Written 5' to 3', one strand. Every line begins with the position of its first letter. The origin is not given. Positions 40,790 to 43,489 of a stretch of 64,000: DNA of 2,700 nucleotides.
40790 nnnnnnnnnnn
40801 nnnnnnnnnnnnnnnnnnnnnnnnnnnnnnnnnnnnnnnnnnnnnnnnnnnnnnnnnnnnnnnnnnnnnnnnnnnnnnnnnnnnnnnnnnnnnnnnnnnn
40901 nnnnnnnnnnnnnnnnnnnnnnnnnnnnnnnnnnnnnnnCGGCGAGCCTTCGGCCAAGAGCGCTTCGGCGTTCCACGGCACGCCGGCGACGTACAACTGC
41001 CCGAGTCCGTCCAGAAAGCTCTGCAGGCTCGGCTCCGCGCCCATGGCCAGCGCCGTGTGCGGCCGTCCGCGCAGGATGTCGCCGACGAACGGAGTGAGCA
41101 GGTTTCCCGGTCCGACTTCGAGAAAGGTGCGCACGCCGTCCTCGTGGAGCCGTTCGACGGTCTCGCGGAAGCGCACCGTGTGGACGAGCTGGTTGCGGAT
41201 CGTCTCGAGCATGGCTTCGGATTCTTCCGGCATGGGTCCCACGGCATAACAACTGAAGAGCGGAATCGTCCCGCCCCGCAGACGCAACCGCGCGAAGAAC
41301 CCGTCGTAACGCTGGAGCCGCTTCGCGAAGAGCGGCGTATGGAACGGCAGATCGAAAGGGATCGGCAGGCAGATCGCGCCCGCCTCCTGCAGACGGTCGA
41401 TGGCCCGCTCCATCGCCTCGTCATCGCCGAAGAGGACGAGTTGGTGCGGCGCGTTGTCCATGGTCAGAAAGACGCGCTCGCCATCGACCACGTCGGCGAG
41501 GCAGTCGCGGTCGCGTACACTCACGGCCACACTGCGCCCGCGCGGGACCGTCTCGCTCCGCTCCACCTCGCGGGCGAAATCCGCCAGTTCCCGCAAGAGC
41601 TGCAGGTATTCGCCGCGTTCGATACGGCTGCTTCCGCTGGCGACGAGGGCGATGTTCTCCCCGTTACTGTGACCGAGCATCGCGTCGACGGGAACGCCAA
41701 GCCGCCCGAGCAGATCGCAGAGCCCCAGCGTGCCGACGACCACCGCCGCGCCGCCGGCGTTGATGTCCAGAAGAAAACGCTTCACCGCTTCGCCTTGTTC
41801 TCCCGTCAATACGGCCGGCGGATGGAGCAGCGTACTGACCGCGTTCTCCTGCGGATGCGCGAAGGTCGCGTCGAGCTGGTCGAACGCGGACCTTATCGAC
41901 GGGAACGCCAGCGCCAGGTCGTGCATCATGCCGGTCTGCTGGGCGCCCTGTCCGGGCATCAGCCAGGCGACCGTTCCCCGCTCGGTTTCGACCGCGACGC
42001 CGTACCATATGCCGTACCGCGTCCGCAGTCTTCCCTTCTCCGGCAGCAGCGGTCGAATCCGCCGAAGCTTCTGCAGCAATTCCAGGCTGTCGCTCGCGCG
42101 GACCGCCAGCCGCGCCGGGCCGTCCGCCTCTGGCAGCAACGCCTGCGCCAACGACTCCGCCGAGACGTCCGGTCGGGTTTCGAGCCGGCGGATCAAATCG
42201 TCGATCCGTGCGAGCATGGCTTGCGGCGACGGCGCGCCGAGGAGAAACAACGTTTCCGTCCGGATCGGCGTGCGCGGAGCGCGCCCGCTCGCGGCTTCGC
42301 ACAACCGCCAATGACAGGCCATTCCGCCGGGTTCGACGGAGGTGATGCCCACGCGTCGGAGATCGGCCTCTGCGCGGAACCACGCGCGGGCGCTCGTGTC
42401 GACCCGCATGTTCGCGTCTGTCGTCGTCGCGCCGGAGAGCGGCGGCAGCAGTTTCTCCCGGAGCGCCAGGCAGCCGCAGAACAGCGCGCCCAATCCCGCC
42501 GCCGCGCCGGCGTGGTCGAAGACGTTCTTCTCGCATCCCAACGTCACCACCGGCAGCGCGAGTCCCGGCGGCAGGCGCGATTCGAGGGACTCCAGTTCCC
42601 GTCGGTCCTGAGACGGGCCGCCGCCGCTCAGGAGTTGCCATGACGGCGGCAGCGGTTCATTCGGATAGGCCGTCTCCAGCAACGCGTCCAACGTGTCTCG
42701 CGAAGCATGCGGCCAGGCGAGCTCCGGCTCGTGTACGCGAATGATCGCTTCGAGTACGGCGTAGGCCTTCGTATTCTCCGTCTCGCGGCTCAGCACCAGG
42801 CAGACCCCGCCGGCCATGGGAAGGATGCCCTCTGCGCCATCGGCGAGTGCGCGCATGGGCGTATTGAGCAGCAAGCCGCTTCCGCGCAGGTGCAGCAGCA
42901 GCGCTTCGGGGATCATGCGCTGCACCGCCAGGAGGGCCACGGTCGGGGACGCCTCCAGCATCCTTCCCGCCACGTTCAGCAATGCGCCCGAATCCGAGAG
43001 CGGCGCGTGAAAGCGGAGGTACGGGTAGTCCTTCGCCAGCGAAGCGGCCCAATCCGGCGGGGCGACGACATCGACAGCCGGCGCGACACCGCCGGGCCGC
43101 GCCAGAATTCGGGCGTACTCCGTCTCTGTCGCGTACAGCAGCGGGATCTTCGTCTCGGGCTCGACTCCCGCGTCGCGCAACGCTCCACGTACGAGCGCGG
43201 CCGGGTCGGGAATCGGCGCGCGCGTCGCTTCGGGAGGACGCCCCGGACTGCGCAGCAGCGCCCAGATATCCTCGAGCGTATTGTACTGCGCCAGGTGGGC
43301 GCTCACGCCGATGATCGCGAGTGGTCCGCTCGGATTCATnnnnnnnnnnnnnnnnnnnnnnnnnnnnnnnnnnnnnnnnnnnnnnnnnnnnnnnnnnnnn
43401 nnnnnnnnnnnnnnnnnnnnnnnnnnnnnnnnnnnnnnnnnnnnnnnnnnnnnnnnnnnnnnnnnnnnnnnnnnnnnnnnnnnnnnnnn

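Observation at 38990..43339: PKS subunit with inactive KS (KS0), AT, DH and an integrated C-terminal Sfp-type PPTase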

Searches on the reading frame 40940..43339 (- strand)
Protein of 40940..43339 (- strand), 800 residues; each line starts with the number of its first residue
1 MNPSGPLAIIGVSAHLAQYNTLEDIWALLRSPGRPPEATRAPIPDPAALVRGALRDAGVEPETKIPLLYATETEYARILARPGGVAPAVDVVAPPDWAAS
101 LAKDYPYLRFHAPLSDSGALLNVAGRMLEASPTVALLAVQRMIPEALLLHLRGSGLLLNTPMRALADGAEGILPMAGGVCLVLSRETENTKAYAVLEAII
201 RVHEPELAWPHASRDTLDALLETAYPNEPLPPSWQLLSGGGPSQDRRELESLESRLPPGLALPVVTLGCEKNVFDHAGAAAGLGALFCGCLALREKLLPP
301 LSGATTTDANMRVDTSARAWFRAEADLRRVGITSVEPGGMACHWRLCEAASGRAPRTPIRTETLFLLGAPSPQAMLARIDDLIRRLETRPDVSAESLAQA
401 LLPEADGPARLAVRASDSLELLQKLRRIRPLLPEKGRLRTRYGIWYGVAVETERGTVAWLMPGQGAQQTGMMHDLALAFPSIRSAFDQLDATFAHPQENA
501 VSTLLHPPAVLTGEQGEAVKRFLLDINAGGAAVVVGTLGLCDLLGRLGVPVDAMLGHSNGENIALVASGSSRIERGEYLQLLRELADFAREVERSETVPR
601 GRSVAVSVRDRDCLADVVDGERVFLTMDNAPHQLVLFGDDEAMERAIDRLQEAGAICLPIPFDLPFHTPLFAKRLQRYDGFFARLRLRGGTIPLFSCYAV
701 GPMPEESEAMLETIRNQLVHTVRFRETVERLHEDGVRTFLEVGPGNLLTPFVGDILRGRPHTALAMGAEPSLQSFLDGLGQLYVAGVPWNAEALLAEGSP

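Call 52: search_solved_structures(query=window:40940-43339:-, max_evalue=0.001, show_alignments=2)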
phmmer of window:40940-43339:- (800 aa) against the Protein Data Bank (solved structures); distinct sequences matched with E-value up to 0.001: 43.
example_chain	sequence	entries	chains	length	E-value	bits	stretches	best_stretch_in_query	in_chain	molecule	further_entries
3im8_A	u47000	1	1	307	1.7e-20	76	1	458-755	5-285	Malonyl acyl carrier protein transacylase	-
6smd_B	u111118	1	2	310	6.4e-20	74.1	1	458-756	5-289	Malonyl CoA-acyl carrier protein transacylase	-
3tqe_A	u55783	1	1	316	2.1e-19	72.4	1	457-755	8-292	Malonyl-CoA-[acyl-carrier-protein] transacylase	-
1mla_A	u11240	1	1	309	1.3e-18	69.8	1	458-757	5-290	MALONYL-COENZYME A ACYL CARRIER PROTEIN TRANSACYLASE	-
2g1h_A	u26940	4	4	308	1.4e-18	69.7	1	458-757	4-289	Malonyl CoA-acyl carrier protein transacylase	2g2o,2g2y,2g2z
6u0j_A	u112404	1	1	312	5.6e-18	67.7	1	457-757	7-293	Malonyl CoA-acyl carrier protein transacylase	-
2cuy_A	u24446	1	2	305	8.3e-18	67.1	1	458-756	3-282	Malonyl CoA-[acyl carrier protein] transacylase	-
3hjv_A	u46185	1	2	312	9.9e-18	66.9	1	458-757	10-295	Malonyl Coa-acyl carrier protein transacylase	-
3qat_A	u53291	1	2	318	1e-17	66.8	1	457-776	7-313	Malonyl CoA-acyl carrier protein transacylase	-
3h0p_A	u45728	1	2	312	2.1e-17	65.8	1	457-757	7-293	S-malonyltransferase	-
11sz_A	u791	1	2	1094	4.4e-17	64.7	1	262-789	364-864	6-deoxyerythronolide-B synthase, Erythronolide synthase EryA2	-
4rr5_A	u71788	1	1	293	6.5e-17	64.2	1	457-750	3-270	Malonyl CoA-acyl carrier protein transacylase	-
6iyo_A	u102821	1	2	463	1.9e-16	62.7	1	410-788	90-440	Type I modular polyketide synthase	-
3ptw_A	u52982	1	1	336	4e-16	61.6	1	531-766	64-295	Malonyl CoA-acyl carrier protein transacylase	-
8g4u_A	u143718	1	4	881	1.7e-15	59.5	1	263-757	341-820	EryAIII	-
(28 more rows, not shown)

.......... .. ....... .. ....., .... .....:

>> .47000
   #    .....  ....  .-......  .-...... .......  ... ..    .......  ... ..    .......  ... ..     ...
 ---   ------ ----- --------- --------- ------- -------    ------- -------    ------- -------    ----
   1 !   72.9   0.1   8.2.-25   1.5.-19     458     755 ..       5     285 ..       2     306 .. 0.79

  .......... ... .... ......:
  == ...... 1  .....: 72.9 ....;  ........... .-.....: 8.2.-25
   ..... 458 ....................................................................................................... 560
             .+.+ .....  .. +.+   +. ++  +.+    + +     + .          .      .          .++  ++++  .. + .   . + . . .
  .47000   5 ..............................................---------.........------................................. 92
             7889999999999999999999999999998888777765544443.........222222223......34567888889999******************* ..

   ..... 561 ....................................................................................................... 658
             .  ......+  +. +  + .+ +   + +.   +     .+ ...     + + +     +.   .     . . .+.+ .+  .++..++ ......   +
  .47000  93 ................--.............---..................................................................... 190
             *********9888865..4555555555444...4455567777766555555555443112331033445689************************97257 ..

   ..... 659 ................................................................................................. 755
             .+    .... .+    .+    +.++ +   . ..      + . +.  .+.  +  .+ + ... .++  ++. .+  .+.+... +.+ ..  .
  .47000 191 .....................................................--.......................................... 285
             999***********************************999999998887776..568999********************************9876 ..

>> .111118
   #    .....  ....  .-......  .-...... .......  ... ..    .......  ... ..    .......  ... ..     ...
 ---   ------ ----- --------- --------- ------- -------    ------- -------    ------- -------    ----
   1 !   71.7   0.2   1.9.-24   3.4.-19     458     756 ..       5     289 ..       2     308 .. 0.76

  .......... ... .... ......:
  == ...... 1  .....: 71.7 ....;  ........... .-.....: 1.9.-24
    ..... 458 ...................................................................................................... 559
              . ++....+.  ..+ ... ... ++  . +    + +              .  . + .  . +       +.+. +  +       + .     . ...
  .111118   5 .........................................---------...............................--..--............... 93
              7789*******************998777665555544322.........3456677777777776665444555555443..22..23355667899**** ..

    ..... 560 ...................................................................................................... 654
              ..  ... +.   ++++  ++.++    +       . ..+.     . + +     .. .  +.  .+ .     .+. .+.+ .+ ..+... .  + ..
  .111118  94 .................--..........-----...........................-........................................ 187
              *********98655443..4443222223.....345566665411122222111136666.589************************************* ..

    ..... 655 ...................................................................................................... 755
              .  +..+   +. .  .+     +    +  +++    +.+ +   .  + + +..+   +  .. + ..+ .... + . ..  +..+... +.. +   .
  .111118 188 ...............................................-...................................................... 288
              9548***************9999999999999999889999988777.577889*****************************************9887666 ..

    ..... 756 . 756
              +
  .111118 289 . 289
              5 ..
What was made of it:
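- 41030..41974 (-): Residues 456-770: acyltransferase. It has the Ser558-His667 dyad, but Gly at the FabD Gln63 position and Leu at the Arg117 position, so it is a non-malonyl, PfaB-like AT. PDB FabD alignments (call 52).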

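Call 67: predict_structure(alignment_id=A2)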
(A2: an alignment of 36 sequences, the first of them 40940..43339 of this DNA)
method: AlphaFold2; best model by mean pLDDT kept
length: 800 residues; sequences in the alignment: 36
mean_pLDDT: 82.9   pTM: 0.87
mean pLDDT of the five models: 82.9, 81.7, 80.3, 79.9, 79.4
residues with pLDDT >= 90: 377; 70-90: 275; 50-70: 91; < 50: 57
segments of 3 or more residues with pLDDT < 50: 36-39, 74-95, 155-157, 159-173, 241-243, 271-277
pLDDT, mean of each block of 10 residues (from residue 1): 74 78 74 51 77 89 79 49 42 55 64 68 86 77 59 52 42 64 84 90 74 85 84 67 64 83 78 50 82 86 61 84 84 79 88 62 92 96 96 88 92 94 96 87 92 86 93 89 92 88 90 93 90 95 95 96 96 92 90 82 94 90 94 96 96 96 92 87 92 97 96 95 98 97 96 97 92 93 94 72
secondary structure, 60 per line:
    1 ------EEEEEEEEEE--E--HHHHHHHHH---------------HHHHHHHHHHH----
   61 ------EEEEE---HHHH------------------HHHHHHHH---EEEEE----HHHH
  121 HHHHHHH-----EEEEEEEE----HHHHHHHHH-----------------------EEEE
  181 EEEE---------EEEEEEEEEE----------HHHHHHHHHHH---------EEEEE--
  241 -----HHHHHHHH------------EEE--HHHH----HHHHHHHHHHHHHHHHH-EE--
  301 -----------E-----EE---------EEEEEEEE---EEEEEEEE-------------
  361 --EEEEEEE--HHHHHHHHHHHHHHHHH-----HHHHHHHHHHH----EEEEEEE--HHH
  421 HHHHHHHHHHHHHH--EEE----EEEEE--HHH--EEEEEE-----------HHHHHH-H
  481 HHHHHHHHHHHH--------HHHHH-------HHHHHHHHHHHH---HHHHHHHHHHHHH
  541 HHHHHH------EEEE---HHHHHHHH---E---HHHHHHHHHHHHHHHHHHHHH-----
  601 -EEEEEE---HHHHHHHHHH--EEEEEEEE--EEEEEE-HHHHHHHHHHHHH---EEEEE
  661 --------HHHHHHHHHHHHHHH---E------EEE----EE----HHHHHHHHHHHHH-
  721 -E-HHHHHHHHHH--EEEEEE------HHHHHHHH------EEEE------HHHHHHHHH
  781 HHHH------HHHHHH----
elements in order (helices of 4 or more, strands of 3 or more residues): E7-16 H22-30 H46-56 E67-71 H75-78 H97-104 E108-112 H117-127 E133-140 H145-153 E177-184 E194-203 H214-224 E234-238 H246-253 E266-268 H271-274 H279-295 E329-336 E340-347 E363-369 H372-388 H394-404 E409-415 H418-434 E437-439 E444-448 E456-461 H473-478 H480-492 H501-505 H513-524 H528-546 E553-556 H560-567 H575-595 E602-607 H611-620 E623-630 E633-638 H640-652 E656-660 H669-683 E694-696 H707-719 H724-733 E736-741 H748-755 E762-765 H772-784 H791-796

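Call 69: fold_search(model_id=the predicted structure, library=pdb)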
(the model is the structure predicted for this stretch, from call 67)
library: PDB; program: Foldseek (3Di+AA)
matches with E <= 10: 1247; with E <= 0.001: 955
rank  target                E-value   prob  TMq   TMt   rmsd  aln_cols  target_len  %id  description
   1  9iyw                  1.9e-42  1.00  0.45  0.43  23.6       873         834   22  Crystal structure of chimeric KSQ-AT didomain (released 2025-08-06)
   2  7s6b_A                3.5e-42  1.00  0.47  0.42  24.2       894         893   19  Crystal structure of modular polyketide synthase apo-Lsd14 from the Lasalocid biosynthesis pathway, trapped in the tra (released 2021-11-03)
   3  7s6c_A                7.8e-42  1.00  0.46  0.42  24.0       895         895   19  CryoEM structure of modular PKS holo-Lsd14 stalled at the condensation step and bound to antibody fragment 1B2, compos (released 2021-11-03)
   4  4mz0_A                1.3e-41  1.00  0.46  0.41  22.5       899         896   19  Structure of a ketosynthase-acyltransferase di-domain from module CurL of the curacin A polyketide synthase (released 2014-01-29)
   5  8ee0_A                1.8e-41  1.00  0.46  0.42  22.7       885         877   20  KS-AT didomain from module 2 of the 6-deoxyerythronolide B synthase in complex with antibody fragment 1B2 (released 2023-05-31)
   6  7s6d_A                2.2e-41  1.00  0.47  0.42  23.6       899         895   19  CryoEM structure of modular PKS holo-Lsd14 bound to antibody fragment 1B2, composite structure (released 2021-11-03)
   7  7s6b_B                2.4e-41  1.00  0.46  0.42  23.6       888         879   19  Crystal structure of modular polyketide synthase apo-Lsd14 from the Lasalocid biosynthesis pathway, trapped in the tra (released 2021-11-03)
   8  9pat_A                2.6e-41  1.00  0.45  0.25  24.0       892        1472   20  Antibody (1B2) Bound Rifamycin Synthetase Module 1 in the Transacylation Mode (released 2025-07-23)
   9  9d2z_A                2.6e-41  1.00  0.44  0.40  26.0       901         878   20  Cryo-EM structure of mycocerosic acid synthase with single KS-ACP crosslink using C16 alpha-bromoamide. Complex B (released 2025-08-13)
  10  7s6d_B                5.4e-41  1.00  0.47  0.42  23.5       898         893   18  CryoEM structure of modular PKS holo-Lsd14 bound to antibody fragment 1B2, composite structure (released 2021-11-03)
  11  9d2z_B                1.1e-40  1.00  0.44  0.40  25.8       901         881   20  Cryo-EM structure of mycocerosic acid synthase with single KS-ACP crosslink using C16 alpha-bromoamide. Complex B (released 2025-08-13)
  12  9pat_B                1.2e-40  1.00  0.45  0.33  23.8       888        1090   21  Antibody (1B2) Bound Rifamycin Synthetase Module 1 in the Transacylation Mode (released 2025-07-23)
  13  2hg4_F                1.4e-40  1.00  0.46  0.42  23.7       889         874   20  Structure of the ketosynthase-acyltransferase didomain of module 5 from DEBS. (released 2006-07-11)
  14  5bp1                  1.7e-40  1.00  0.44  0.44  24.9       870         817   21  Condensing di-domain (KS-AT) of a mycocerosic acid synthase-like (MAS-like) PKS (released 2016-03-09)
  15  9pc6_B                2.3e-40  1.00  0.45  0.24  23.4       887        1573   21  Antibody (1B2) Bound Crosslinked Rifamycin Synthetase Module 1 with a C-terminal Type II Thioesterase (released 2025-07-23)
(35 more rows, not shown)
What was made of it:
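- Checked: An AF2 model of residues 1-800 (pLDDT 83) matches KS-AT didomains over about 870 columns, E 2e-42 (calls 67, 69).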

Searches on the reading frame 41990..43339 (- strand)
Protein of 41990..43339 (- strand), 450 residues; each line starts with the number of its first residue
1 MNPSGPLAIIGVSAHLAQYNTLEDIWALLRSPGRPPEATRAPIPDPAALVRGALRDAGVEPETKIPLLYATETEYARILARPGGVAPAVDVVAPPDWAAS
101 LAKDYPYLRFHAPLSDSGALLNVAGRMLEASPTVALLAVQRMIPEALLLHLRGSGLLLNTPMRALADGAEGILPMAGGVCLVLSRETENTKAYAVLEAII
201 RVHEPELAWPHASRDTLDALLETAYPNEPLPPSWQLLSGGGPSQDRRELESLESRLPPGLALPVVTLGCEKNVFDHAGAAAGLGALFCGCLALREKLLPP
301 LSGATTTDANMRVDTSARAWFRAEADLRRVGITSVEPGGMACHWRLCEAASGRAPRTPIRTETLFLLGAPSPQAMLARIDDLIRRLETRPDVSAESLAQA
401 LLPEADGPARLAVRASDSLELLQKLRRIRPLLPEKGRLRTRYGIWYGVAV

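Call 15: search_solved_structures(query=window:41990-43339:-, max_evalue=1, show_alignments=3)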
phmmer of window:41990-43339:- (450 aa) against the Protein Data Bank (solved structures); distinct sequences matched with E-value up to 1: 6.
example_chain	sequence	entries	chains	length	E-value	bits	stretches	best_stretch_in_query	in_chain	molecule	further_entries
4wky_A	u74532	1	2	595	0.00049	22.3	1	267-423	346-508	Beta-ketoacyl synthase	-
8wuw_A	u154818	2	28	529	0.17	14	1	352-430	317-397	Chaperonin GroEL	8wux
7v98_A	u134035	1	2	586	0.43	12.6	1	360-432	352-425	60 kDa chaperonin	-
7v9r_A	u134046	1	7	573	0.44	12.6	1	360-432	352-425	60 kDa chaperonin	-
9rwr_A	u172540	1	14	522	0.64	12.1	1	352-432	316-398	Ancestral Fibrobacteres-Chlorobi-Bacteroidetes Group Chaperonin (AFCB)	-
5lde_A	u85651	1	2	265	0.69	12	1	298-401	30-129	Immunoglobulin G-binding protein G,Viral FLICE protein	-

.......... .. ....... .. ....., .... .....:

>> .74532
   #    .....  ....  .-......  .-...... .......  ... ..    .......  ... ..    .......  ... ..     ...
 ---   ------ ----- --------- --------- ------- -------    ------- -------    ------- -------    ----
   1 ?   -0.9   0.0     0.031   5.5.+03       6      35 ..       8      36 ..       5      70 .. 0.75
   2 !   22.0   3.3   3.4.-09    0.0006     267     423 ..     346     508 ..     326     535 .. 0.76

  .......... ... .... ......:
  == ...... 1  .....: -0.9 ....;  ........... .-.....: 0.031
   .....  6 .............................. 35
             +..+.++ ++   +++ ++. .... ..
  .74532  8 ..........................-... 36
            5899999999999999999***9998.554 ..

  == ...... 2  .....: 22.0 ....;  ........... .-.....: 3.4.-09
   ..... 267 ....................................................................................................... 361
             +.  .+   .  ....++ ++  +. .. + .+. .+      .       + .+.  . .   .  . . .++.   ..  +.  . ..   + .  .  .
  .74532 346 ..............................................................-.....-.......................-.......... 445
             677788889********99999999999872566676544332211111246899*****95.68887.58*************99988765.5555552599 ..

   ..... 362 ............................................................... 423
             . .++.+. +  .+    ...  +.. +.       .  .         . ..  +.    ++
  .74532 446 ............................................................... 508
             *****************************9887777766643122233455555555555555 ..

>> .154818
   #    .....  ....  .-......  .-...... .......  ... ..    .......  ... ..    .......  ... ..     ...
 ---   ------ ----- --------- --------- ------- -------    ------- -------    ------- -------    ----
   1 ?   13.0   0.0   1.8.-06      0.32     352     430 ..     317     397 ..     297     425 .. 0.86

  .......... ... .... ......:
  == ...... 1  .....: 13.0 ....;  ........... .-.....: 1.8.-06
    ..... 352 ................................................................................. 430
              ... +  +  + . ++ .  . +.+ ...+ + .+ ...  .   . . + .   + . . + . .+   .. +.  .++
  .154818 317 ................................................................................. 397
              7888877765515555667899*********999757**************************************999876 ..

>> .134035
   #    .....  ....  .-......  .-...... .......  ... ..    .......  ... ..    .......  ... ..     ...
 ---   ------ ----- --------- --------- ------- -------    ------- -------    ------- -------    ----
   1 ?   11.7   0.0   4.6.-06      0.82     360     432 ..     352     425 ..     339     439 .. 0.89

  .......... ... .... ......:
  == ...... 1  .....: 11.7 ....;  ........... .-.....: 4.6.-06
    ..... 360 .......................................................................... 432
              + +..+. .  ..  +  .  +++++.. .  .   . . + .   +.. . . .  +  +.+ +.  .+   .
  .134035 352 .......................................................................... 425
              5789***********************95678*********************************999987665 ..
